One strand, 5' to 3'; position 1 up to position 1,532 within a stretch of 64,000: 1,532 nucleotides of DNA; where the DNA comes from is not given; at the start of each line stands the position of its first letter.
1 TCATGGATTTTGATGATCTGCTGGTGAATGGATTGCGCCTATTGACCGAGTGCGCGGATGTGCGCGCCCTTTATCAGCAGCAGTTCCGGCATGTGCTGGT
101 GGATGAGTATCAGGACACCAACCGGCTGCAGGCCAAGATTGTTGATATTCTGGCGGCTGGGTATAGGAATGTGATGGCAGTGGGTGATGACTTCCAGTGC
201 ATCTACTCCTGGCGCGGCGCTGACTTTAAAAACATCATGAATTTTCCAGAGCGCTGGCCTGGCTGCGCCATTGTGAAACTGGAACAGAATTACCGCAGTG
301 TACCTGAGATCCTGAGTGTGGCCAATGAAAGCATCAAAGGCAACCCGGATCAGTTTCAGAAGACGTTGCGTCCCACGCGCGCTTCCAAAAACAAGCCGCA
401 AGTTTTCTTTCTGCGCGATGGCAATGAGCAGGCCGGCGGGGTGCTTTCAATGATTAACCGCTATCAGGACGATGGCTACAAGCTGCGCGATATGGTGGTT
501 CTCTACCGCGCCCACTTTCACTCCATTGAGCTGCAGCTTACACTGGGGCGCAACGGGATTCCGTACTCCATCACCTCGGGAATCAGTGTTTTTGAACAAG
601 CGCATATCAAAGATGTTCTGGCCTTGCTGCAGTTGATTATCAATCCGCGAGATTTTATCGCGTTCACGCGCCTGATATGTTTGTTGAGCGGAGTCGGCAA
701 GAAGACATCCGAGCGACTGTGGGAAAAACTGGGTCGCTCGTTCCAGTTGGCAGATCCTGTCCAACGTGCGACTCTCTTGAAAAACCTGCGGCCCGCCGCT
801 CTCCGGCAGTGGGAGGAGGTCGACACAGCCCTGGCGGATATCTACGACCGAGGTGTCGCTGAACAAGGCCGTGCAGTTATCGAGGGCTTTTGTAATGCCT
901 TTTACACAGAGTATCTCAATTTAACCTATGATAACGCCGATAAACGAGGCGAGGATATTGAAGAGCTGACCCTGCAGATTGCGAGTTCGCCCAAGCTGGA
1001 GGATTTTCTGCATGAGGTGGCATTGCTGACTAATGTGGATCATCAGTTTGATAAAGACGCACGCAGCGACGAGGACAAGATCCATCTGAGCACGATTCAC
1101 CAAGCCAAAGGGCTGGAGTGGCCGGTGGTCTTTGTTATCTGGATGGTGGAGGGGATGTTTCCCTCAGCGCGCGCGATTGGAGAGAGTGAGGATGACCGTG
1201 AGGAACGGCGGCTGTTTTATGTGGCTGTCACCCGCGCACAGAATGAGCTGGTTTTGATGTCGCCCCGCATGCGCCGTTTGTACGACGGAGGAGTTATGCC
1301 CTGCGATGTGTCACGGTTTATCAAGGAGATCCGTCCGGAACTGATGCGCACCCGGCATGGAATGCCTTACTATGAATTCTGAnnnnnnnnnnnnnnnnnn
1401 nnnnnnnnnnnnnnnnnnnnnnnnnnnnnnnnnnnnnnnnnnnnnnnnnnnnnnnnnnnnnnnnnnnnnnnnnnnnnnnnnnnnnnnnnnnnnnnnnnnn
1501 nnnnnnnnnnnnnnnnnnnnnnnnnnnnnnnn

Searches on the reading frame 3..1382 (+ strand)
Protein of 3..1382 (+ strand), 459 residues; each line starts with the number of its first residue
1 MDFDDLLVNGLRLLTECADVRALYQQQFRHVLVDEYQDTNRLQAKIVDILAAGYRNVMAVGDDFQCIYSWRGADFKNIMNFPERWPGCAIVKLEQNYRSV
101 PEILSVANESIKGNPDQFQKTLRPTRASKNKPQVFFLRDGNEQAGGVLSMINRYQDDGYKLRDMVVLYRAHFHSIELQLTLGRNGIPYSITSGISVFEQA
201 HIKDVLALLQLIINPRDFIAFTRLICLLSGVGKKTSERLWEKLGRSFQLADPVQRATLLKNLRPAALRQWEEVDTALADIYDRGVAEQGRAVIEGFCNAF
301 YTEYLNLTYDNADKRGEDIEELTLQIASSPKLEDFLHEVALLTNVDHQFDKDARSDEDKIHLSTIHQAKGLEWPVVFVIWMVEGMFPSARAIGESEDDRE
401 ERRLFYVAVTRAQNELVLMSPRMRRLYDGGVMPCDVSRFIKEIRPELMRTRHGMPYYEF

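Call 79: search_protein_families(library=padloc, alignment_id=A5, max_evalue=1e-10)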
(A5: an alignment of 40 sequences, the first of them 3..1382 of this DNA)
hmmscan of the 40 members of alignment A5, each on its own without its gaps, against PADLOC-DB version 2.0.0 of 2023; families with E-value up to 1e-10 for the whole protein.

A. member 1, window:3-1382:+ (459 aa): 34 families (the best 25 are shown)
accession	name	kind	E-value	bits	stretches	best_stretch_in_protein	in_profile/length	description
PDLC00132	GajB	-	1.2e-57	194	1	1-443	188-623/625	UrvD helicase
PDLC00114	GajB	-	3.2e-50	169.4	1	1-422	189-613/635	UrvD helicase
PDLC03802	RTasHel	-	8.8e-50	168.2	2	1-229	166-376/675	DRT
PDLC00117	GajB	-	7.8e-46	154.7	1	1-446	192-599/604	UrvD helicase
PDLC00103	GajB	-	5e-33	112.9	1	3-424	187-580/612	UrvD helicase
PDLC00119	GajB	-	2.3e-32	110.7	1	1-122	192-308/565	UrvD helicase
PDLC00127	GajB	-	2.5e-29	100.2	2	1-105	175-283/594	UrvD helicase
PDLC00107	GajB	-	3.9e-29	99.7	1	3-188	191-373/587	UrvD helicase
PDLC00123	GajB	-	1.2e-28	98.1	2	12-114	161-262/540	UrvD helicase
PDLC00130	GajB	-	2.1e-28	96.9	2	1-186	179-361/589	UrvD helicase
PDLC00108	GajB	-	3.2e-28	96.9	1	1-169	32-200/445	UrvD helicase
PDLC00121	GajB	-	5.4e-28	95.8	1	2-189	178-361/565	UrvD helicase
PDLC00106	GajB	-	4.7e-25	86.1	1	12-176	190-348/577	UrvD helicase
PDLC00104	GajB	-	7.8e-24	82.3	1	3-117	141-255/574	UrvD helicase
PDLC00136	GajB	-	3e-23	80.5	1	20-132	199-307/570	UrvD helicase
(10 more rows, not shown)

B. families by the number of members that match (of 40 scanned): 58 families (the first 25 are shown)
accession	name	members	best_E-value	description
PDLC00132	GajB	1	1.2e-57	UrvD helicase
PDLC00114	GajB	1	3.2e-50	UrvD helicase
PDLC03802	RTasHel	1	8.8e-50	DRT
PDLC00117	GajB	1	7.8e-46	UrvD helicase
PDLC00103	GajB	1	5e-33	UrvD helicase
PDLC00119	GajB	1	2.3e-32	UrvD helicase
PDLC00127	GajB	1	2.5e-29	UrvD helicase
PDLC00107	GajB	1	3.9e-29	UrvD helicase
PDLC00123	GajB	1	1.2e-28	UrvD helicase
PDLC00130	GajB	1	2.1e-28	UrvD helicase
PDLC00108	GajB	1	3.2e-28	UrvD helicase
PDLC00121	GajB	1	5.4e-28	UrvD helicase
PDLC00106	GajB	1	4.7e-25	UrvD helicase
PDLC00104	GajB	1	7.8e-24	UrvD helicase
PDLC00136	GajB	1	3e-23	UrvD helicase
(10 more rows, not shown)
